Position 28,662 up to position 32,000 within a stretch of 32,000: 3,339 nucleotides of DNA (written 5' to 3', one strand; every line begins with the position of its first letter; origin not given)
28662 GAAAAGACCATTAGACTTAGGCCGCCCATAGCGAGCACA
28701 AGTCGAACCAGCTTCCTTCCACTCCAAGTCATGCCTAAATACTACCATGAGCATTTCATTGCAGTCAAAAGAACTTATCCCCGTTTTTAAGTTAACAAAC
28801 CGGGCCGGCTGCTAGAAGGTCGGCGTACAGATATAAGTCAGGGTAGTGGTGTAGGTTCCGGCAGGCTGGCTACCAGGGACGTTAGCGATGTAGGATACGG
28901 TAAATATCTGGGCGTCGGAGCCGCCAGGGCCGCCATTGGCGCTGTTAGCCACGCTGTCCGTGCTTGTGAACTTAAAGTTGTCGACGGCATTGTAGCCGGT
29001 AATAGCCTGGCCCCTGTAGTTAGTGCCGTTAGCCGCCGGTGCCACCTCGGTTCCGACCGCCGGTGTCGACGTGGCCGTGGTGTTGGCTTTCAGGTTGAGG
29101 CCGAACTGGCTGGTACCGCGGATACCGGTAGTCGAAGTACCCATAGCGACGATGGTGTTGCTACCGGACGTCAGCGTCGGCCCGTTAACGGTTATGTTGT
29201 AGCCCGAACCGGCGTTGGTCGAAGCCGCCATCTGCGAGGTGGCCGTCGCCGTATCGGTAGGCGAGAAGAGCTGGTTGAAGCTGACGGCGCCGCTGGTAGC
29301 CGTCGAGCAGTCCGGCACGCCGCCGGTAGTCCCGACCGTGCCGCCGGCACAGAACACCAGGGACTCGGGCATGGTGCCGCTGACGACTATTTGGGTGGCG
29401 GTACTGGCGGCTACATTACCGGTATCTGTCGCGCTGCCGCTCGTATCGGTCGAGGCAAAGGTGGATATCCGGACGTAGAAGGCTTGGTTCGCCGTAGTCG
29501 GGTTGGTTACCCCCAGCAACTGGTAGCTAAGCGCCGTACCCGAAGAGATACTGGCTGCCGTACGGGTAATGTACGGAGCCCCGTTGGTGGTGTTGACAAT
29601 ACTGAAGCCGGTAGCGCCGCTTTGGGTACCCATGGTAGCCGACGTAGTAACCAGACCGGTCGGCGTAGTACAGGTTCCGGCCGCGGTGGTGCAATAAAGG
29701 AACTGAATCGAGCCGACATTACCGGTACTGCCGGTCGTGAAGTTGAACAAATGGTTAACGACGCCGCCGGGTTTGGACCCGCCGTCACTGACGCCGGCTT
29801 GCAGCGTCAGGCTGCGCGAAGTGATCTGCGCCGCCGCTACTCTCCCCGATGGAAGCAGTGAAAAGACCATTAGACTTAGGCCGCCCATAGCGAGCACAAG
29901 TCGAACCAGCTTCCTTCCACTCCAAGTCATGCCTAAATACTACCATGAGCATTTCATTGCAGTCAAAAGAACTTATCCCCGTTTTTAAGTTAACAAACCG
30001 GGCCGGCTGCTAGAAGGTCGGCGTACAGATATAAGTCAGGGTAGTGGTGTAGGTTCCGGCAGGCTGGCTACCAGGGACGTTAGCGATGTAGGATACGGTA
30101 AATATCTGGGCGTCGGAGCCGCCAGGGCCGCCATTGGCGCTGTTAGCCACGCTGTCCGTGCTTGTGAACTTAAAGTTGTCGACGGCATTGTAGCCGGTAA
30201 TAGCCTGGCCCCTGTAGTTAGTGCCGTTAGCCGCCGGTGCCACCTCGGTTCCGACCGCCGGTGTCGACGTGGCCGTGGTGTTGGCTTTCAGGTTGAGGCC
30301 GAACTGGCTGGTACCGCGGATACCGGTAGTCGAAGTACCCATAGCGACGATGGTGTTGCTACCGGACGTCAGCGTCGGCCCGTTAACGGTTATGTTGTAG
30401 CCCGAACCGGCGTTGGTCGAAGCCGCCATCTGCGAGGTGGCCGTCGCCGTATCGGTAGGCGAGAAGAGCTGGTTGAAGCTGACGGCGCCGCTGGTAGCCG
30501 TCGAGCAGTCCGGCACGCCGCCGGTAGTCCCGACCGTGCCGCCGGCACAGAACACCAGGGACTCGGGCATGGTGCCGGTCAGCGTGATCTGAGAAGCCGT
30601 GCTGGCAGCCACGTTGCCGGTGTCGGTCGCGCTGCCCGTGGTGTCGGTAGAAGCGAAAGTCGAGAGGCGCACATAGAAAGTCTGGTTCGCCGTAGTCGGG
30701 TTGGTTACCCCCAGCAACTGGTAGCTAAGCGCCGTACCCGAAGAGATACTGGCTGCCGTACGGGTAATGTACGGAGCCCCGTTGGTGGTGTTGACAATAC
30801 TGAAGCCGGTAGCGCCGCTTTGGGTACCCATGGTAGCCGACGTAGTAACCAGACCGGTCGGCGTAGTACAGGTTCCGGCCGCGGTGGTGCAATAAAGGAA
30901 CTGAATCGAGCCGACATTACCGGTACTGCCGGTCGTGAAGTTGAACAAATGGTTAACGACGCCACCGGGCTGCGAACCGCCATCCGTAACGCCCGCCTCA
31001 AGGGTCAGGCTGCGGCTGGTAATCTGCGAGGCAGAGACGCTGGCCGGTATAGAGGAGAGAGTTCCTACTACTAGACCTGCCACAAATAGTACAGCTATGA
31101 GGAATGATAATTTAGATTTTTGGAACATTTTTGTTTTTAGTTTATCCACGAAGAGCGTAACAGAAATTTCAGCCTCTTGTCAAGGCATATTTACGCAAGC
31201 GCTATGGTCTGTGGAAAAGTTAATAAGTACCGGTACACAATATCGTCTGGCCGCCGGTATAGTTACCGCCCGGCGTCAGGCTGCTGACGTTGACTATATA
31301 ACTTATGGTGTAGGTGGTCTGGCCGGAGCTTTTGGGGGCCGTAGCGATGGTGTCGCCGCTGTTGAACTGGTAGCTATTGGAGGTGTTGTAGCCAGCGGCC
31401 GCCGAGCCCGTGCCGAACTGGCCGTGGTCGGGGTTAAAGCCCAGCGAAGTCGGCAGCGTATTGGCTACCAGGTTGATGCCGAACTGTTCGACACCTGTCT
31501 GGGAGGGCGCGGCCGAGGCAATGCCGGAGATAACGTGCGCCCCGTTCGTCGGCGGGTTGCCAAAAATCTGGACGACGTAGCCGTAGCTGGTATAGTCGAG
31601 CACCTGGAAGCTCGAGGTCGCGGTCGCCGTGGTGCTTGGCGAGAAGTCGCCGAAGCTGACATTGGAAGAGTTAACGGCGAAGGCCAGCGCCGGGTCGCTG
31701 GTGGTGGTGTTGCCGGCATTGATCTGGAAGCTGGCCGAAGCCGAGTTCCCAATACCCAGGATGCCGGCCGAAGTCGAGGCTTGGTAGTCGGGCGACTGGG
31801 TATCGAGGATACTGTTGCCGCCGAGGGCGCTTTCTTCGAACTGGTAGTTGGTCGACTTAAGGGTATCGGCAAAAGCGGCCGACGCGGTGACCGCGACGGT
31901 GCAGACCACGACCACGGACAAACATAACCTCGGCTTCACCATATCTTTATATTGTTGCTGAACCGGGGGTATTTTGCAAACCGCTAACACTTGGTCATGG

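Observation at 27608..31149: Mosaic paralog array: gene B is a patchwork of its neighbours A and C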

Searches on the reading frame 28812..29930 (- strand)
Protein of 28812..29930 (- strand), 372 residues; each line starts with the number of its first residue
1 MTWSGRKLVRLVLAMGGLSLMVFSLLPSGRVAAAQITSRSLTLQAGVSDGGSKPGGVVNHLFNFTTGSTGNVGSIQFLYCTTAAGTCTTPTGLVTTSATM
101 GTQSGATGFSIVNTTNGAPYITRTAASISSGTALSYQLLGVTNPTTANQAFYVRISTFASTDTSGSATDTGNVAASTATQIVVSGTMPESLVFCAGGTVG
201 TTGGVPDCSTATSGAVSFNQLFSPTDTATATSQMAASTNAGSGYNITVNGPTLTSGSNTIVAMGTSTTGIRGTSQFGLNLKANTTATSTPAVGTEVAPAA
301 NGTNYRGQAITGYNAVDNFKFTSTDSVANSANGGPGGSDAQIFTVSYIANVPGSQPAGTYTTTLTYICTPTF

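Call 5: search_protein_families(library=pfam, proteins=[window:28812-29930:-], max_evalue=0.1)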
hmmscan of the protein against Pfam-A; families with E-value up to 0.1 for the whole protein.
window:28812-29930:- (372 aa): 0 families

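Call 16: find_encoding_contigs(protein=window:28812-29930:-, flank=10000, max_places=6)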
Protein window:28812-29930:- (372 aa): no gene with exactly this product is on record in the collection.

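Call 19: find_related_loci(query=window:28812-29930:-, collection=genome_contigs, flank=8000)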
Query window:28812-29930:- (372 aa) in genome_contigs; peptide patterns used: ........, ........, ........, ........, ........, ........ (x = any residue, [..] = any of these).
202 stretches matched a pattern; 132 encode a relative of the query (tblastn E <= 1e-3); the best 80 are kept; 80 distinct loci.
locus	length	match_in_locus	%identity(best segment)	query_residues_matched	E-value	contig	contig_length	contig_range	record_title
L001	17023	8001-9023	85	32-372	0e+0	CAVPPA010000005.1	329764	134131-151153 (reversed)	MAG: uncultured Candidatus Saccharibacteria bacterium isolate MFD00008.bin.2.54 genome assembly, contig: contig_55691, w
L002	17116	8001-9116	78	1-372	3e-177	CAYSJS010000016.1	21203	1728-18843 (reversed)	MAG TPA_asm: uncultured Candidatus Saccharibacteria bacterium isolate SRP135725_co1_201 genome assembly, contig: NODE_30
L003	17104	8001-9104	75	1-368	6e-176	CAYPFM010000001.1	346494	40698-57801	MAG TPA_asm: uncultured Candidatus Saccharibacteria bacterium isolate SRP170004_co1_270 genome assembly, contig: NODE_24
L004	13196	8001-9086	77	1-372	3e-174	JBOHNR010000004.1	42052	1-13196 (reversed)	MAG: Candidatus Saccharimonadales bacterium isolate TC-S_metawrap_bin.170 k127_3046788, whole genome shotgun sequence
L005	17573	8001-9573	77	6-372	2e-170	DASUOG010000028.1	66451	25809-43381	MAG TPA_asm: Candidatus Saccharimonadales bacterium isolate SMAG_U1622 k141_1272788, whole genome shotgun sequence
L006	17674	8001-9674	75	10-372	4e-168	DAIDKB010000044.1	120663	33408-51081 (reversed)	MAG TPA_asm: bacterium isolate clean398 k141_609593, whole genome shotgun sequence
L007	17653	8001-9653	76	33-372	5e-164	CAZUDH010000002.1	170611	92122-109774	MAG TPA_asm: uncultured Candidatus Saccharibacteria bacterium isolate SRP285395_co2_116 genome assembly, contig: NODE_84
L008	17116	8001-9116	70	1-372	6e-164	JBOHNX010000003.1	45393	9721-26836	MAG: Candidatus Saccharimonadales bacterium isolate SD8036_maxbin2.bin.8 NODE_275_length_45393_cov_11.623028, whole geno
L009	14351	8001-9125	71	14-372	7e-163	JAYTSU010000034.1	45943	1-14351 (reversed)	MAG: Candidatus Saccharibacteria bacterium isolate GFS_5273 GFS_5273_33, whole genome shotgun sequence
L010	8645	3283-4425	72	3-372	5e-163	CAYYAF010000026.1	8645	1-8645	MAG TPA_asm: uncultured Candidatus Saccharibacteria bacterium isolate SRP200132_co2_28 genome assembly, contig: NODE_814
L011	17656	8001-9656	76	33-372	5e-163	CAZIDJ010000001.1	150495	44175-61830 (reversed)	MAG TPA_asm: uncultured Candidatus Saccharibacteria bacterium isolate SRP286056_co1_711 genome assembly, contig: NODE_67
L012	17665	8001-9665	78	31-372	5e-162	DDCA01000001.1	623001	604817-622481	MAG TPA_asm: Candidatus Saccharibacteria bacterium UBA2018 UBA2018_contig_28, whole genome shotgun sequence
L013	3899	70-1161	72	6-372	8e-167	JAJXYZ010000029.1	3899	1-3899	MAG: bacterium isolate BP7.bin25 NODE_58288_length_3899_cov_2.493637, whole genome shotgun sequence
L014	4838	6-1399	69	1-372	3e-163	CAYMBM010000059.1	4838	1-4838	MAG TPA_asm: uncultured Candidatus Saccharibacteria bacterium isolate SRP200132_co1_643 genome assembly, contig: NODE_34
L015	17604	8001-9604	69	8-372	1e-158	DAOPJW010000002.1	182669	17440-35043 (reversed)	MAG TPA_asm: Candidatus Saccharibacteria bacterium isolate AMR_MDS_3267 NODE_40_length_182669_cov_13.251728, whole genom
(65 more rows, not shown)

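Call 26: find_related_loci(query=window:28812-29930:-, collection=metagenome_contigs, flank=6000)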
Query window:28812-29930:- (372 aa) in metagenome_contigs; peptide patterns used: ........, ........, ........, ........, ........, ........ (x = any residue, [..] = any of these).
290 stretches matched a pattern; 151 encode a relative of the query (tblastn E <= 1e-3); the best 80 are kept; 78 distinct loci.
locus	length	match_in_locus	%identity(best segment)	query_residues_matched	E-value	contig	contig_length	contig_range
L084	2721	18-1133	80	1-372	0e+0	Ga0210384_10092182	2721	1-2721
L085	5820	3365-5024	80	6-372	0e+0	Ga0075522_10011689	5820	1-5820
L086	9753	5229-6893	79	3-372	0e+0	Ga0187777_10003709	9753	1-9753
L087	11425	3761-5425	79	3-372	0e+0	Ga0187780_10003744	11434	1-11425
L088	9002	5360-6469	80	2-372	0e+0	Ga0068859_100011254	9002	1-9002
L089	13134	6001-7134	77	1-372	1e-177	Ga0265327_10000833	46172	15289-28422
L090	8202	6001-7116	74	1-372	3e-175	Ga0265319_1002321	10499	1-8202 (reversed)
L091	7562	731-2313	76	2-372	2e-172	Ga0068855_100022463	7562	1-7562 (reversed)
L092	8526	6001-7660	77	1-372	3e-166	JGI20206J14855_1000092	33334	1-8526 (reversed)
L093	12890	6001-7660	77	1-372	3e-166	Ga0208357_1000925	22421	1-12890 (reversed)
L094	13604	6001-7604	74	18-372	1e-165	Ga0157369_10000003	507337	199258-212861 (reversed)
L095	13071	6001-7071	74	21-372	7e-165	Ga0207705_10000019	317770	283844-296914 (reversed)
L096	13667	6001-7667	73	21-372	1e-164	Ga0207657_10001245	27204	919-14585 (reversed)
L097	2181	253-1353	72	6-372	6e-176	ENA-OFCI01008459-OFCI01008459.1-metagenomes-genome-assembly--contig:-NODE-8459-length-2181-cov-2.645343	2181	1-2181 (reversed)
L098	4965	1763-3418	76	33-372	2e-166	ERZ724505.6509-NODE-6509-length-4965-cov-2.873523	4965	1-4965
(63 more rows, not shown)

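Call 29: search_solved_structures(query=window:28812-29930:-, max_evalue=1, show_alignments=2)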
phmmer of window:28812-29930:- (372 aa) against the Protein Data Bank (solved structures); distinct sequences matched with E-value up to 1: 0.

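Call 42: predict_structure(alignment_id=A1)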
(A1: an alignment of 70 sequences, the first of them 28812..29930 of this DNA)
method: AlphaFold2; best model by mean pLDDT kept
length: 372 residues; sequences in the alignment: 70
mean_pLDDT: 54.6   pTM: 0.47
mean pLDDT of the five models: 54.6, 54.2, 54.0, 53.4, 52.0
residues with pLDDT >= 90: 71; 70-90: 89; 50-70: 14; < 50: 198
segments of 3 or more residues with pLDDT < 50: 1-3, 180-372
pLDDT, mean of each block of 10 residues (from residue 1): 65 88 70 75 74 83 84 93 90 95 91 96 80 90 86 91 89 73 28 28 33 28 26 26 28 26 25 23 28 28 22 24 28 28 26 28 28 24
secondary structure, 60 per line:
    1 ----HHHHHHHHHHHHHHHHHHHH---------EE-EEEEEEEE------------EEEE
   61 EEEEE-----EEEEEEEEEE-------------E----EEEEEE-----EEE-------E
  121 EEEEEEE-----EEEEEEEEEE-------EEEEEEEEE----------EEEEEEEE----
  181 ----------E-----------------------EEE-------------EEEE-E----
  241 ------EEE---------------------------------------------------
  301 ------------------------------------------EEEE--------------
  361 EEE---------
elements in order: H5-24 E37-44 E57-65 E71-80 E99-104 E110-112 E120-127 E133-142 E150-158 E169-176 E215-217 E231-234 E247-249 E343-346 E361-363

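Call 57: fold_search(model_id=the predicted structure, library=pdb)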
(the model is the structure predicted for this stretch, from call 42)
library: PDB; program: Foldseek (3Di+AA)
matches with E <= 10: 1481; with E <= 0.001: 4
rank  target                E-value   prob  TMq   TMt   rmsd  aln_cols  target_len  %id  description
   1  4bhu_B                4.3e-04  1.00  0.23  0.55   6.8       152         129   14  Crystal structure of BslA - A bacterial hydrophobin (released 2013-08-14)
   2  9ifr                  4.8e-04  1.00  0.21  0.43   6.4       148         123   14  CLIPPER domain from the Gram-negative fibrillar adhesin "B9T28_05395 (released 2025-11-26)
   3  5l7r_A                5.7e-04  0.96  0.17  0.12  14.4       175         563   12  Crystal structure of BvGH123 (released 2017-03-22)
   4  5axg_A                7.9e-04  1.00  0.21  0.14   4.6       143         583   10  Crystal structure of thermophilic dextranase from Thermoanaerobacter pseudethanolicus (released 2015-11-11)
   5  4bhu_A                1.0e-03  1.00  0.23  0.53   6.3       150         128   14  Crystal structure of BslA - A bacterial hydrophobin (released 2013-08-14)
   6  5axh_A                1.2e-03  1.00  0.21  0.14   4.6       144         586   12  Crystal structure of thermophilic dextranase from Thermoanaerobacter pseudethanolicus, D312G mutant in complex with is (released 2015-11-11)
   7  5axh_B                1.4e-03  1.00  0.21  0.14   4.7       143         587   12  Crystal structure of thermophilic dextranase from Thermoanaerobacter pseudethanolicus, D312G mutant in complex with is (released 2015-11-11)
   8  4bhu_C                1.4e-03  1.00  0.23  0.54   6.7       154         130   14  Crystal structure of BslA - A bacterial hydrophobin (released 2013-08-14)
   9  4ei0_A                1.5e-03  1.00  0.21  0.25   7.0       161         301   12  Crystal structure of a DUF4466 family protein (PARMER_03218) from Parabacteroides merdae ATCC 43184 at 2.00 A resoluti (released 2012-05-30)
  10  5axg_B                1.8e-03  1.00  0.21  0.14   4.3       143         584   11  Crystal structure of thermophilic dextranase from Thermoanaerobacter pseudethanolicus (released 2015-11-11)
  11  5l7u_B                2.1e-03  0.87  0.18  0.13  14.8       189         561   11  Crystal structure of BvGH123 with bound GalNAc (released 2017-03-22)
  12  6kgd_A                3.9e-03  0.99  0.21  0.42   8.3       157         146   15  Crystal structure of CaDoc0917(R49D)-CaCohA2 complex at pH 8.0 (released 2020-07-08)
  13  4ei0_B                4.1e-03  0.99  0.22  0.26   7.1       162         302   12  Crystal structure of a DUF4466 family protein (PARMER_03218) from Parabacteroides merdae ATCC 43184 at 2.00 A resoluti (released 2012-05-30)
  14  2x12_A                4.1e-03  0.91  0.17  0.28  12.2       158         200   12  pH-induced modulation of Streptococcus parasanguinis adhesion by Fap1 fimbriae (released 2010-07-07)
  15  8t2v_A                4.4e-03  1.00  0.24  0.11   6.6       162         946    9  Cryo-EM Structures of Full-length Integrin alphaIIbbeta3 in Native Lipids (released 2023-07-26)
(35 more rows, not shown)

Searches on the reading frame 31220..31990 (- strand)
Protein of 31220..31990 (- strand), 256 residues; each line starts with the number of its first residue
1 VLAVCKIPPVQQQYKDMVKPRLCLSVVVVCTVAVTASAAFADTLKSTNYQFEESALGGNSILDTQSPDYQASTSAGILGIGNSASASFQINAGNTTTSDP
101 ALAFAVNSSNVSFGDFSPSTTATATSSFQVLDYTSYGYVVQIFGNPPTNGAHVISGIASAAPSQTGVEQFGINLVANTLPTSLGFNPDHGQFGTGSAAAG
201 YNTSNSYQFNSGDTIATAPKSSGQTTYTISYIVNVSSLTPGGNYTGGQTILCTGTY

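Call 5: search_protein_families(library=pfam, proteins=[window:31220-31990:-], max_evalue=0.1)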
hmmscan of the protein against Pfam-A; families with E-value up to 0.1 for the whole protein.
window:31220-31990:- (256 aa): 0 families

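Call 9: search_protein_families(library=ncbifam, proteins=[window:31220-31990:-], max_evalue=0.1)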
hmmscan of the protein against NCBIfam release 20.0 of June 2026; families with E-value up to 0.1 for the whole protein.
window:31220-31990:- (256 aa): 2 families
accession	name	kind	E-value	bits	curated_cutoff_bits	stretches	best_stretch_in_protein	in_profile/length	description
NF058579.1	CPR_pilus_PamT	equivalog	2.2e-81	272.8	240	1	24-256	7-241/241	CPR-type pilus protein PamT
NF058581.1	CPR_Pam_pilin_C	domain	1.4e-46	158.3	55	1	106-256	1-148/148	Pam pilus system pilin subunit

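Call 69: search_protein_families(library=pfam, proteins=[window:31220-31990:-], max_evalue=10)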
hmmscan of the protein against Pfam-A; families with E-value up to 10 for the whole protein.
window:31220-31990:- (256 aa): 0 families
